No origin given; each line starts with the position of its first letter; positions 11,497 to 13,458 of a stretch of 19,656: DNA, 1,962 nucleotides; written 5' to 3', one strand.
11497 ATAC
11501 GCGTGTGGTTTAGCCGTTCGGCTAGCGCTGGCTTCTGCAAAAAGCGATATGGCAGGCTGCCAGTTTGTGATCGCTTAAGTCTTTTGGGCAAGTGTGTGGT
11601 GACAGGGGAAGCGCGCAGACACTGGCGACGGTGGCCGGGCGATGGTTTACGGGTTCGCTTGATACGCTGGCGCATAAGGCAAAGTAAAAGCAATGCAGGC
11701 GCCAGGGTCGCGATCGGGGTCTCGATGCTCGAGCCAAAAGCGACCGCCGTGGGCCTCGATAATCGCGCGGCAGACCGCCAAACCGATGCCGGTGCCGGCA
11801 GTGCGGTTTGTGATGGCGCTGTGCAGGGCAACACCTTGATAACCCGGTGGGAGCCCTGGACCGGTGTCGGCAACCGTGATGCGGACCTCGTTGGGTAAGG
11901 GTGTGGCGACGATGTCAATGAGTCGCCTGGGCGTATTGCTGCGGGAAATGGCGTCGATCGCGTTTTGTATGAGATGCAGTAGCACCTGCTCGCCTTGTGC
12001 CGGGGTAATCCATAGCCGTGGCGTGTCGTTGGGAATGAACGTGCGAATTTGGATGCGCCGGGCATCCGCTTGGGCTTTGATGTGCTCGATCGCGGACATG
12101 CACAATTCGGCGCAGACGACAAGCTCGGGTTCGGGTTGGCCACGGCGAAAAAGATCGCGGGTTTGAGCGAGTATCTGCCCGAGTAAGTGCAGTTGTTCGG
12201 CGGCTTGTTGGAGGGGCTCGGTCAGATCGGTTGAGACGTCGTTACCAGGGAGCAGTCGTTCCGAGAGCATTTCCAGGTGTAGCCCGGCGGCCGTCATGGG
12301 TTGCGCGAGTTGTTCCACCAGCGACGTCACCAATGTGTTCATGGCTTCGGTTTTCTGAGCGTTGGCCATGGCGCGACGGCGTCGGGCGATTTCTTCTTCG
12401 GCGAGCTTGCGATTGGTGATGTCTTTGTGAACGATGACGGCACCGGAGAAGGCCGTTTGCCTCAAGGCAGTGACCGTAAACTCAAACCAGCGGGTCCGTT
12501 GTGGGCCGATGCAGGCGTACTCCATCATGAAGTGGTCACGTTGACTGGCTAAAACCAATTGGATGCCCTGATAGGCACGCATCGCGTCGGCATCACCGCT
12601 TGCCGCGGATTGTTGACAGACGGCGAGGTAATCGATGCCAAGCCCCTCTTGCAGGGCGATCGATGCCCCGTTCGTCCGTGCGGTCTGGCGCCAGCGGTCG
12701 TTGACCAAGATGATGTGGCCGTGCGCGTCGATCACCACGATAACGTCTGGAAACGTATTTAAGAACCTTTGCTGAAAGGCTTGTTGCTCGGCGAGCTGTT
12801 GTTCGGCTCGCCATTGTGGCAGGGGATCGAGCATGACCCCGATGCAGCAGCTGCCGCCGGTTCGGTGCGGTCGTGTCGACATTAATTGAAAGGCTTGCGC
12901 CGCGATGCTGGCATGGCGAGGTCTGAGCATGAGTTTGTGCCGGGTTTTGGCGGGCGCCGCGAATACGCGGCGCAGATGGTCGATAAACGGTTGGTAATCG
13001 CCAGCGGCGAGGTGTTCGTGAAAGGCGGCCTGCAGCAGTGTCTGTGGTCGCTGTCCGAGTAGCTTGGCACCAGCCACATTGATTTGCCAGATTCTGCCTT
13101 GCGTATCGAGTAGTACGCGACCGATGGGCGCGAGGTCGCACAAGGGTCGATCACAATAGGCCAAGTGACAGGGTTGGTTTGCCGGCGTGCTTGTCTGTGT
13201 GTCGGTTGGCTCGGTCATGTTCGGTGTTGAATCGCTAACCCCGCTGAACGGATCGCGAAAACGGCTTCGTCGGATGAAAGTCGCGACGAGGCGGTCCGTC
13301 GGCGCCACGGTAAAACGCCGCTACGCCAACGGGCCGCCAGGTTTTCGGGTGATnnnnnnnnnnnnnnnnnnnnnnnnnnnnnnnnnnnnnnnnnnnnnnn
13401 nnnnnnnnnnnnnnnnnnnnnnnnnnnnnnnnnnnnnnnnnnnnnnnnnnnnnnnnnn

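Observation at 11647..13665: FixL-type sensor kinase lacking its phospho-accepting His (His to Glu) sits next to a STAS anti-sigma-antagonist gene, suggesting a histidine-kinase-derived partner-switching or serine-kinase module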

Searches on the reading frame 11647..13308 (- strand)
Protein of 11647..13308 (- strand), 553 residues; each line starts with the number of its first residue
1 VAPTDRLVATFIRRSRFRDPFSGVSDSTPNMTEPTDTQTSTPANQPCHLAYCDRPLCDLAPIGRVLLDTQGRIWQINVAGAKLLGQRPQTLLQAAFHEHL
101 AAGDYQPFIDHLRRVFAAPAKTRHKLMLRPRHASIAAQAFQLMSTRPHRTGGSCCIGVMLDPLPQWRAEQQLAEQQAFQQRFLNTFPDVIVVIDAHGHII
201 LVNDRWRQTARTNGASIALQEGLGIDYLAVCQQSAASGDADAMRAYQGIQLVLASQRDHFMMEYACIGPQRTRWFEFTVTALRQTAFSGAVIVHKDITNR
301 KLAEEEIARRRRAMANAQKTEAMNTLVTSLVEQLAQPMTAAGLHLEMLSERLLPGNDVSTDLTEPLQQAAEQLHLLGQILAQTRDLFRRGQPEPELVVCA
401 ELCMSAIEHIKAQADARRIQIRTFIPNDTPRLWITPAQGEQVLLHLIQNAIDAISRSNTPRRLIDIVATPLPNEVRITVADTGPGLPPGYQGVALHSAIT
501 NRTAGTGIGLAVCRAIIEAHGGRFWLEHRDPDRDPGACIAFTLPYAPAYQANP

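Call 3: search_protein_families(library=pfam, proteins=[window:11647-13308:-], max_evalue=0.01)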
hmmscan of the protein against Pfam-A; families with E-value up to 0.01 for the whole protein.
window:11647-13308:- (553 aa): 7 families
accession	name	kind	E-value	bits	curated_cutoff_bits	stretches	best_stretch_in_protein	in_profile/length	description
PF02518.31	HATPase_c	-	3.3e-17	63.3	26.4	1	440-546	7-110/111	Histidine kinase-, DNA gyrase B-, and HSP90-like ATPase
PF08448.16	PAS_4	-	6.7e-14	52.5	23.1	2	183-301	1-109/110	PAS fold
PF00989.32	PAS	-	3.7e-06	27.4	22.6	0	180-208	4-32/113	PAS fold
PF13188.13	PAS_8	-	1.3e-05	25.3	21.8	1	178-211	2-35/65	PAS domain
PF12860.13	PAS_7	-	0.00038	21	27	1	183-305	1-115/115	PAS fold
PF13426.13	PAS_9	-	0.00063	20.4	27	0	187-298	1-102/103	PAS domain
PF00512.31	HisKA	-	0.0016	18.9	26.9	1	323-390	2-64/66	His Kinase A (phospho-acceptor) domain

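Call 5: search_solved_structures(query=window:11647-13308:-, max_evalue=0.001, show_alignments=4)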
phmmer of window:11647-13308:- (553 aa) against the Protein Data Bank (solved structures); distinct sequences matched with E-value up to 0.001: 35.
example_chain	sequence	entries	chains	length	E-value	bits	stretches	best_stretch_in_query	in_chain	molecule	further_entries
8a3u_A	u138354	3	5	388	2e-28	102.4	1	274-546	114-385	Putative Sensory box protein,Sensor protein FixL | Putative Sensory box protein,Putative Sensory box protein,Sensor protein FixL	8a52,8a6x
8a7f_A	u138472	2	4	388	2.1e-28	102.4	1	274-546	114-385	Putative Sensory box protein,Sensor protein FixL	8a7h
4gcz_A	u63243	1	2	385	5.4e-28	101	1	288-546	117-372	Blue-light photoreceptor, Sensor protein fixL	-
9p6i_A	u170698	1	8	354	3e-16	62.3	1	289-545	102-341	histidine kinase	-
4jas_A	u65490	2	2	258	3.6e-16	62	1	318-528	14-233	Histidine kinase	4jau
6azr_A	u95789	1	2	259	7.9e-16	60.9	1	318-528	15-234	Sensor histidine kinase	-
5uht_A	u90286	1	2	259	8e-16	60.9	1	318-528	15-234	Sensor histidine kinase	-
3dge_A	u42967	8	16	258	8.2e-16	60.8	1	318-528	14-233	Sensor protein | Histidine kinase | Sensor histidine kinase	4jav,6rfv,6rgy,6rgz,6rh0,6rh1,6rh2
2c2a_A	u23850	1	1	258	8.2e-16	60.8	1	318-528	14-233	SENSOR HISTIDINE KINASE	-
6rh7_A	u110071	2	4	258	1.1e-15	60.5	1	319-528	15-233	Sensor histidine kinase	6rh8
9jfj_A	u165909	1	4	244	1.3e-14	56.9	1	314-527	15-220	Sensor histidine kinase ZraS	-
3a0t_A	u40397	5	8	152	1.9e-14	56.3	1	428-547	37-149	Sensor protein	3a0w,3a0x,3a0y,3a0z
3a0r_A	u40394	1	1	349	2.2e-14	56.1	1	288-547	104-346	Sensor protein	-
6lgq_C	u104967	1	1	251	1.5e-12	50.1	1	321-548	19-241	Histidine kinase KdpD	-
1r62_A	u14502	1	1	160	2e-11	46.3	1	421-524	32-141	Nitrogen regulation protein NR(II)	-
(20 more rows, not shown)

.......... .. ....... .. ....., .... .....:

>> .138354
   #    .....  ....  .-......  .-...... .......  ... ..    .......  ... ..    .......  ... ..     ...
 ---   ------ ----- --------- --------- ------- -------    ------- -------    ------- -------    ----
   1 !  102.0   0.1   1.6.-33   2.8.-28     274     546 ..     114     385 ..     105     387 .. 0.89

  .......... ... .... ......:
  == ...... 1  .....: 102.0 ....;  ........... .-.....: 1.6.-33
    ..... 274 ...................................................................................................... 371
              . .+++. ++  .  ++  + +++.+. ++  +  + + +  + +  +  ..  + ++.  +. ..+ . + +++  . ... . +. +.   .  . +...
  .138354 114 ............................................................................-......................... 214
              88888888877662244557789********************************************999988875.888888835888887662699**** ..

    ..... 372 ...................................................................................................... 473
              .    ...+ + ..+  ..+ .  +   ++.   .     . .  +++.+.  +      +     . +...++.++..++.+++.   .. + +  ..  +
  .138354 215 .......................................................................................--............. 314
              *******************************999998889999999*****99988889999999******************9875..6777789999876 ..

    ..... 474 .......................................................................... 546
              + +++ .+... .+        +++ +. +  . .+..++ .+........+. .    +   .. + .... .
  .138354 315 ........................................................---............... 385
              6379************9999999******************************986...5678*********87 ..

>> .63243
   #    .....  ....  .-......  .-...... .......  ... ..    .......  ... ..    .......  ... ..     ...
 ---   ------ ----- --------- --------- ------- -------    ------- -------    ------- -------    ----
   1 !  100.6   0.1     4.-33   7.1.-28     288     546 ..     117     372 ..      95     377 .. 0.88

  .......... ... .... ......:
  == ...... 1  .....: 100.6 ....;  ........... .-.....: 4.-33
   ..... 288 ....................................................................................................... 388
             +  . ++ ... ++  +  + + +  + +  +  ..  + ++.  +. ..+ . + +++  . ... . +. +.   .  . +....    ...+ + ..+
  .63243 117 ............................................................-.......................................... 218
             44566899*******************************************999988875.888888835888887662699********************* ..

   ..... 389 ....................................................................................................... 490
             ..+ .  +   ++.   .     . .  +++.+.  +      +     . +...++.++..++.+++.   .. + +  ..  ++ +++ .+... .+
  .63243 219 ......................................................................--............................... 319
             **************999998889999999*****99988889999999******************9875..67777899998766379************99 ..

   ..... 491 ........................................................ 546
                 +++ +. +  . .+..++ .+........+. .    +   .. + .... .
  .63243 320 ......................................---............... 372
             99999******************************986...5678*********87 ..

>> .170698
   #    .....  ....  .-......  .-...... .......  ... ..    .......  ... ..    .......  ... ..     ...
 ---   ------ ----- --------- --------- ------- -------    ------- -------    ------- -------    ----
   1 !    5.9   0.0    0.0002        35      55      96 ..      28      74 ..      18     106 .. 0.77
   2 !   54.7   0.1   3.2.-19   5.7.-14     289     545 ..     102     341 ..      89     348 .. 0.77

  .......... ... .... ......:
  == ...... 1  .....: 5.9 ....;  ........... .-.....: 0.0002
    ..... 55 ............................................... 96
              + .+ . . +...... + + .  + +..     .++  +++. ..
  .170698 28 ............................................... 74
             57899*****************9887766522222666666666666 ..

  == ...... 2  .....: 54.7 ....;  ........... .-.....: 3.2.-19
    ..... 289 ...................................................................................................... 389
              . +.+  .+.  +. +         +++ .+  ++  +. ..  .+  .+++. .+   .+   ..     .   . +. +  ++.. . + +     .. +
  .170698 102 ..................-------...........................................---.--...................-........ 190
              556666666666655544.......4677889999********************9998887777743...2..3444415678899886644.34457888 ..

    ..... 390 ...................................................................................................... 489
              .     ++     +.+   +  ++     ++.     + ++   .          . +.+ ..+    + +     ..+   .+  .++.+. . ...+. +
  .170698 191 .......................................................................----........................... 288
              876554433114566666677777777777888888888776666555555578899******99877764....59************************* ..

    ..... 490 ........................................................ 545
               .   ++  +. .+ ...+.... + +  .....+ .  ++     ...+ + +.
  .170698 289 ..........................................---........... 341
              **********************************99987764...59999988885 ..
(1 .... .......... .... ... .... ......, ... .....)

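Call 6: find_homologous_proteins(query=window:11647-13308:-, max_evalue=0.00001)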
Query window:11647-13308:- (553 aa): 173 proteins with E <= 0.00001 among 8000 candidates; the best 120 are listed.
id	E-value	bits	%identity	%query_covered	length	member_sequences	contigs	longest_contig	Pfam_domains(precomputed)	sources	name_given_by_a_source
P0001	0.0e+0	1189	100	95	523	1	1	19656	PF13188.14,PF08448.17,PF02518.32,PF00989.32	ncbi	-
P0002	1.3e-46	177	33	71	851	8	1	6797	PF13596.13,PF13426.14,PF13188.14,PF12860.14,PF05227.20,PF08448.17,PF02518.32,PF00989.32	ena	-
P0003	6.3e-29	119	30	70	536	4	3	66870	PF13426.14,PF13188.14,PF08448.17,PF02518.32,PF00512.32,PF00989.32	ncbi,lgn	-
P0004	2.5e-24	104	29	47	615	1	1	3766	PF13426.14,PF13188.14,PF12860.14,PF24820.2,PF08448.17,PF02518.32,PF00512.32,PF00989.32,PF13675.12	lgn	-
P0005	2.9e-24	104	32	41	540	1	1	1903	PF08447.19,PF13426.14,PF08448.17,PF02518.32,PF00512.32,PF00989.32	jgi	jgi:PAS domain S-box-containing protein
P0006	1.1e-23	102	29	67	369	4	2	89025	PF13426.14,PF13188.14,PF08448.17,PF02518.32,PF00512.32,PF00989.32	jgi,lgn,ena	-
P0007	4.3e-23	100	25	89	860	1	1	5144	PF08447.19,PF13426.14,PF13188.14,PF08448.17,PF02518.32,PF00512.32,PF00989.32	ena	-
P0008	1.0e-22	99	28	51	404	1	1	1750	PF02518.32,PF00512.32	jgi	jgi:signal transduction histidine kinase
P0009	3.6e-22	97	28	45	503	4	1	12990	PF13426.14,PF13188.14,PF24820.2,PF08448.17,PF02518.32,PF00512.32,PF00989.32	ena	-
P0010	5.4e-22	96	31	45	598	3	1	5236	PF08447.19,PF02518.32,PF00512.32,PF00989.32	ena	-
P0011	7.6e-22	96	30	33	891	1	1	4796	PF08447.19,PF13426.14,PF13188.14,PF08448.17,PF02518.32,PF07694.18,PF00512.32,PF00989.32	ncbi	-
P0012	2.5e-21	94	27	49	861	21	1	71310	PF13426.14,PF13188.14,PF08448.17,PF02518.32,PF00512.32,PF00989.32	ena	-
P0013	1.3e-20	92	27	50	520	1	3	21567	PF08447.19,PF13426.14,PF13188.14,PF08448.17,PF02518.32,PF00512.32,PF00989.32,PF14598.13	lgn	-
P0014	2.6e-19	87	28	45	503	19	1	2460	PF13426.14,PF13188.14,PF24820.2,PF08448.17,PF02518.32,PF00512.32,PF00989.32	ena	-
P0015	2.7e-19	87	27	46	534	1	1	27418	PF02518.32,PF00512.32,PF13675.12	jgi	-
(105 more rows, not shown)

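Call 10: find_encoding_contigs(protein=P0002, flank=10000)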
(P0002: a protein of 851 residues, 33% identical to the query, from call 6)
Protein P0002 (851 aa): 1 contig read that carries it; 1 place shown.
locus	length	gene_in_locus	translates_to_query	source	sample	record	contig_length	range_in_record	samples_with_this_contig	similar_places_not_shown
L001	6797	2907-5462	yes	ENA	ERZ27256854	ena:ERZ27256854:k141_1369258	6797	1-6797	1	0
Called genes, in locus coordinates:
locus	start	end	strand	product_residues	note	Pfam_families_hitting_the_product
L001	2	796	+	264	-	?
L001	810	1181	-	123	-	PF06490:FleQ (weak), PF00072:Response_reg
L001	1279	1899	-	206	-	PF00072:Response_reg, PF08281:Sigma70_r4_2 (weak), PF00196:GerE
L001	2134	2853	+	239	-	PF00027:cNMP_binding, PF13545:HTH_Crp_2, PF00325:Crp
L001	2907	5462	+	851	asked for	PF05227:CHASE3, PF00989:PAS, PF08448:PAS_4, PF00989:PAS, PF08448:PAS_4, PF13426:PAS_9, PF08448:PAS_4, PF02518:HATPase_c, +5 more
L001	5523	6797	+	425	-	?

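Call 16: search_protein_families(library=pfam, proteins=[L001:5523-6797:+, L001:2-796:+, L001:2134-2853:+, L001:1279-1899:-, L001:810-1181:-], max_evalue=0.001)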
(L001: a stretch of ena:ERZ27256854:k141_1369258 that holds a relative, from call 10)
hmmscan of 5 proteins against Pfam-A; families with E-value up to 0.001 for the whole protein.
L001:5523-6797:+ (425 aa): 3 families
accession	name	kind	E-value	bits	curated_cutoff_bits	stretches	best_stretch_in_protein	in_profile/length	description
PF00183.23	HSP90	-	5.5e-69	233.9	24.4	1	215-423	79-292/518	Hsp90 protein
PF13589.12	HATPase_c_3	-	9.4e-08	32.6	25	1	32-154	6-104/137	Histidine kinase-, DNA gyrase B-, and HSP90-like ATPase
PF02518.31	HATPase_c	-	8.9e-05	23.3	26.4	1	33-155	10-94/111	Histidine kinase-, DNA gyrase B-, and HSP90-like ATPase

L001:2-796:+ (264 aa): 3 families
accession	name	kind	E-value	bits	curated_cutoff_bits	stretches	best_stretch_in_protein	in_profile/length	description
PF02518.31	HATPase_c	-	9.2e-29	100.6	26.4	1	147-253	2-110/111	Histidine kinase-, DNA gyrase B-, and HSP90-like ATPase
PF00512.31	HisKA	-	7.4e-09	36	26.9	1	31-101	2-63/66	His Kinase A (phospho-acceptor) domain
PF14501.12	HATPase_c_5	-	1.4e-05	25.4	22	1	149-233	4-85/102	GHKL domain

L001:2134-2853:+ (239 aa): 4 families
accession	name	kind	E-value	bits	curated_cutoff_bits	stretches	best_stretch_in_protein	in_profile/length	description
PF13545.12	HTH_Crp_2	-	3.6e-21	75.3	27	1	161-232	1-69/70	Crp-like helix-turn-helix domain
PF00027.35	cNMP_binding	-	9.2e-16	58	27.5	1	46-129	3-89/89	Cyclic nucleotide-binding domain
PF00325.26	Crp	-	1.6e-09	37.7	21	1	184-215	1-32/32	Bacterial regulatory proteins, crp family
PF13412.12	HTH_24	-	0.00036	20.5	21.9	1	190-216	22-48/48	Winged helix-turn-helix DNA-binding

L001:1279-1899:- (206 aa): 3 families
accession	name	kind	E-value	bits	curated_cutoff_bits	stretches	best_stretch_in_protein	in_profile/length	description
PF00072.30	Response_reg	-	9.9e-27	93.7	30.2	1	7-117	1-111/111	Response regulator receiver domain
PF00196.25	GerE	-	3.7e-20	71.8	23.5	1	142-197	2-57/57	Bacterial regulatory proteins, luxR family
PF08281.18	Sigma70_r4_2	-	4.7e-07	29.8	25.7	1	134-185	2-54/54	Sigma-70, region 4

L001:810-1181:- (123 aa): 4 families
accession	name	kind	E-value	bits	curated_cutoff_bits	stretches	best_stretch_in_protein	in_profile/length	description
PF00072.30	Response_reg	-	1.7e-21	76.9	30.2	1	9-117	1-109/111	Response regulator receiver domain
PF06490.17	FleQ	-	6.3e-06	26.9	22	1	9-119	2-104/108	Flagellar regulatory protein FleQ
PF21714.3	KaiA_N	-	9.1e-05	23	27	1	9-91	3-84/125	Circadian clock protein KaiA, N-terminal domain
PF03709.21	OKR_DC_1_N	-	0.00024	21.8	29.3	1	51-91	39-77/111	Orn/Lys/Arg decarboxylase, N-terminal domain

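Call 21: search_protein_representatives(protein=P0001)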
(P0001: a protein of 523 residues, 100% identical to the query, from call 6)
Query: 523 residues. Proteins with E-value up to 0.001 (for the whole library): 376663; up to 1e-10: 52492; up to 1e-30: 813. The best 150 are listed.
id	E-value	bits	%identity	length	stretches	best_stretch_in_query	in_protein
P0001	0.0e+00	1188.9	100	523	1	1-523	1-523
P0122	1.5e-73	264.6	34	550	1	27-521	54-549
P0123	4.0e-73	263.2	33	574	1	25-516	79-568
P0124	1.1e-69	251.8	37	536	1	26-515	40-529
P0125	1.5e-68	248.1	33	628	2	117-518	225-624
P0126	1.5e-63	231.6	32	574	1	26-515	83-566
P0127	6.1e-63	229.6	33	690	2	114-518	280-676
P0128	1.4e-62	228.4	33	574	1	26-516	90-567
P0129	1.6e-62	228.2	34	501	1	96-517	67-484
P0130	2.2e-61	224.5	35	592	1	26-517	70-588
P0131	1.0e-59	219.0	30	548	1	26-517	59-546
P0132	1.1e-59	218.9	29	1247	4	40-285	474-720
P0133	1.2e-59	218.7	33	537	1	26-518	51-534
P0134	3.0e-59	217.4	30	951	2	137-516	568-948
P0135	4.3e-58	213.6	31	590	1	26-516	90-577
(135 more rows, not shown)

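Call 27: find_related_loci(query=A1, collection=genome_contigs, flank=6000)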
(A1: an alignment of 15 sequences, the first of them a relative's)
Query A1 (523 aa) in genome_contigs; peptide patterns used: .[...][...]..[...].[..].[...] (x = any residue, [..] = any of these).
600 stretches matched a pattern (row limit reached: there are more); 459 encode a relative of the query (tblastn E <= 1e-3); the best 80 are kept; 80 distinct loci.
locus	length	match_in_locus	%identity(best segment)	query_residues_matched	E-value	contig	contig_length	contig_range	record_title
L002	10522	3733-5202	34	26-514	5e-77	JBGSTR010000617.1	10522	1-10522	MAG: Chromatiaceae bacterium isolate JTS-AC412 k141_2735524, whole genome shotgun sequence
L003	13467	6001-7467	34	26-517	3e-75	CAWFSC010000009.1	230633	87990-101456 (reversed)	MAG: uncultured Gammaproteobacteria bacterium isolate MFD00905.bin.2.43 genome assembly, contig: contig_3717, whole geno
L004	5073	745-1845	37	143-514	3e-57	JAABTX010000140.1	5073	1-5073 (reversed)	MAG: Thioalkalivibrio sp. isolate S25.Bin012 Scaffold_133, whole genome shotgun sequence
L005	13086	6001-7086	33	150-514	4e-53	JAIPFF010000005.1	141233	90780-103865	MAG: Thiohalocapsa sp. isolate Tobar13.5m-G37 Tobar13-5m-C93, whole genome shotgun sequence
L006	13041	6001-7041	29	151-514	2e-35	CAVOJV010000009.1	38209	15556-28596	MAG: uncultured Gammaproteobacteria bacterium isolate MFD00032.bin.2.219 genome assembly, contig: contig_118971, whole g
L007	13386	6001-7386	24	42-514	1e-31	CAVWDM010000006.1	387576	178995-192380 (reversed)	MAG: uncultured Gammaproteobacteria bacterium isolate MFD03804.bin.1.259 genome assembly, contig: contig_19205, whole ge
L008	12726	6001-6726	30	261-503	1e-29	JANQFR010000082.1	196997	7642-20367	MAG: Phycisphaeraceae bacterium isolate PL23b_bin.10 k99_504826, whole genome shotgun sequence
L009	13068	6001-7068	27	134-514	8e-29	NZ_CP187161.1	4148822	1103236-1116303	Methylocystis parvus strain M6-2022 chromosome, complete genome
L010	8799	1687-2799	27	127-516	2e-28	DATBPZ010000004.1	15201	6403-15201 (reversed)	MAG TPA_asm: Methylocella sp. isolate SMAG_U4090 k141_593043, whole genome shotgun sequence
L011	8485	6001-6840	26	244-514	9e-28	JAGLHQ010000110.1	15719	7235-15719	MAG: Planctomycetota bacterium isolate RS_10_9 ROV157_10.bin.9.fa_110, whole genome shotgun sequence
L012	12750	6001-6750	32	263-514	8e-28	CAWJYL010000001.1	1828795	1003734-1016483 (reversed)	MAG: uncultured Acidobacteriota bacterium isolate MFD00822.bin.1.75 genome assembly, contig: contig_29640, whole genome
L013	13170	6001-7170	29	121-517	1e-27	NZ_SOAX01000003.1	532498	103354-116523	Halospina denitrificans strain DSM 15505 Ga0244530_103, whole genome shotgun sequence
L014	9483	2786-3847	28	150-513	1e-27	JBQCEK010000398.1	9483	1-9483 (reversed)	MAG: Sphingomonas sp. isolate bin130 k127_605245, whole genome shotgun sequence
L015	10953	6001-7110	25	141-516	2e-27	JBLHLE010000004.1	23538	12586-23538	MAG: Pirellulaceae bacterium isolate 3300054698_131 Ga0535670_0003186, whole genome shotgun sequence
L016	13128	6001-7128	29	128-513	4e-27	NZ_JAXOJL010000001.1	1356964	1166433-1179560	Sphingomonas sp. GB1N7 Y668_1, whole genome shotgun sequence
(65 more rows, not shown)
